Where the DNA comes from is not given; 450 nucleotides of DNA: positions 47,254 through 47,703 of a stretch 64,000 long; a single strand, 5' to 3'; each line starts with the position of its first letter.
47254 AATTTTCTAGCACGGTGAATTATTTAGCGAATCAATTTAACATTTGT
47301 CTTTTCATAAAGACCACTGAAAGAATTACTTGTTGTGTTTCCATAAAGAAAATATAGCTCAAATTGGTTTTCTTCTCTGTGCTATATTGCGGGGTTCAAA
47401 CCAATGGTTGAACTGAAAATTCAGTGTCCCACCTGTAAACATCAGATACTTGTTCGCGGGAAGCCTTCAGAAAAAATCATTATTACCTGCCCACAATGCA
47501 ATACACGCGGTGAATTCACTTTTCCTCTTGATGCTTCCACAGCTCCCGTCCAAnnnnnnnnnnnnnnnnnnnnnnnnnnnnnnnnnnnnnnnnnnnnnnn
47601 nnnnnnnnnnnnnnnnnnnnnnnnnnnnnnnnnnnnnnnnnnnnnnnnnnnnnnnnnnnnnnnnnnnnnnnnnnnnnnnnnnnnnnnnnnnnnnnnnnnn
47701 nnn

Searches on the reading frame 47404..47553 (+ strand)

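Call 4: search_protein_families(library=pfam, proteins=[window:47404-47553:+], max_evalue=10)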
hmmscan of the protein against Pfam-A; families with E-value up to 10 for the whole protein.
seq(50 aa): 61 families (the best 25 are shown)
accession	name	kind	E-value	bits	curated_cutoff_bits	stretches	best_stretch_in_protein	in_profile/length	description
PF13717.11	Zn_ribbon_4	-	1.3e-05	25.4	30.3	2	26-38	2-14/36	zinc-ribbon domain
PF13719.11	Zn_ribbon_5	-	0.00061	19.9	29.3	2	25-35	1-11/37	zinc-ribbon domain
PF21344.3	Zn_ribbon_LysW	-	0.00062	19.8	27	1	7-32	2-27/46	Alpha-aminoadipate carrier protein LysW-like, globular domain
PF21957.2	Zn_ribbon_16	-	0.00085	19.7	27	2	23-44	11-31/65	Zinc beta-ribbon finger, putative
PF12322.14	T4_baseplate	-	0.0015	18.7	24.5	2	19-44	79-103/219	T4 bacteriophage base plate protein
PF24441.1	DUF7560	-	0.0018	18.4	27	2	2-19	2-19/44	Family of unknown function (DUF7560)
PF08274.17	Zn_Ribbon_YjdM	-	0.0025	18.2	30.8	1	8-15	22-29/30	PhnA Zinc-Ribbon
PF23548.1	Zn_ribbon_FGT1_2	-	0.0026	17.7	27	2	5-18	20-33/35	FORGETTER1 second zinc ribbon domain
PF22747.2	Zn_ribbon_DUF2089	-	0.0029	18.1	27.6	2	27-39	13-27/32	DUF2089 zinc ribbon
PF03884.20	YacG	-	0.0034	17.5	25.5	2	6-18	1-13/52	DNA gyrase inhibitor YacG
PF25214.1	HVO_B0008_N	-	0.0035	17.6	27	1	27-41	2-16/38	HVO_B0008 N-terminal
PF09723.15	Zn_ribbon_8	-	0.0039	17.6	34.4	1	7-34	7-34/41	Zinc ribbon domain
PF23454.1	Zn_ribbon_Brz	-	0.0066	17.5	27.9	2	27-45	6-24/58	Transcriptional regulator Brz zinc beta ribbon domain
PF18439.7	zf_UBZ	-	0.0068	16.5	25.6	2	6-17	3-14/32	Ubiquitin-Binding Zinc Finger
PF25208.1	DUF7838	-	0.0069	16.7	28.5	2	27-39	7-19/55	Domain of unknown function (DUF7838)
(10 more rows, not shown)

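Call 5: search_protein_families(library=ncbifam, proteins=[window:47404-47553:+], max_evalue=10)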
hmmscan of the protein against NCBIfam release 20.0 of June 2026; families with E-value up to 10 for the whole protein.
seq(50 aa): 23 families
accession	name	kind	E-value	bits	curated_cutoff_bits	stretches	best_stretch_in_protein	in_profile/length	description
NF047912.1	ECs_2282_CxxC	subfamily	1.5e-05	24.8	37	1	5-35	2-36/60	ECs_2282 family putative zinc-binding protein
NF041374.1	GDCCVxC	domain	0.00017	21.8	40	2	26-45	2-21/58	GDCCVxC domain-containing (seleno)protein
TIGR02098.1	MJ0042_CXXC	domain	0.00031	20.4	20.9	2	5-17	2-14/38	MJ0042-type zinc finger domain-containing protein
TIGR02605.1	CxxC_CxxC_SSSS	subfamily_domain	0.00036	20.5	31.3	1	7-34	7-34/52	FmdB family zinc ribbon protein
NF040506.1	PG0870_Nterm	domain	0.00084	19.4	50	2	27-46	12-31/56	PG0870-related protein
NF001638.0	PRK00418.1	equivalog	0.0028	17.4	83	2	22-38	3-19/65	DNA gyrase inhibitor YacG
NF011482.0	PRK14892.1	equivalog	0.0045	16.9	109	1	6-41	22-57/101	putative transcription elongation factor Elf1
NF038384.1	zinc_YnfU_fam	subfamily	0.0053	16.3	36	1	4-34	15-46/52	YnfU family zinc-binding protein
NF001629.0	PRK00415.1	equivalog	0.0071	15.8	70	1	4-32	13-39/62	30S ribosomal protein S27e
NF011481.0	PRK14890.1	equivalog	0.013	15.5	61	1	5-33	27-57/61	putative Zn-ribbon RNA-binding protein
NF001606.0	PRK00398.1-3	equivalog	0.031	14.1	72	1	5-22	19-36/44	DNA-directed RNA polymerase subunit P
NF058604.1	RtpA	equivalog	0.032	14.3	65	2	2-36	6-33/50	anti-TRAP protein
NF041070.1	carrier_LysW_Arch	domain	0.048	13.7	75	1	5-34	2-31/57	alpha-aminoadipate/glutamate carrier protein LysW/ArgW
TIGR01374.1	soxD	subfamily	0.067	13.4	116.5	1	27-41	2-16/83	sarcosine oxidase subunit delta family protein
NF001608.0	PRK00398.1-6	equivalog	0.093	12.6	84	1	4-21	20-37/46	DNA-directed RNA polymerase subunit P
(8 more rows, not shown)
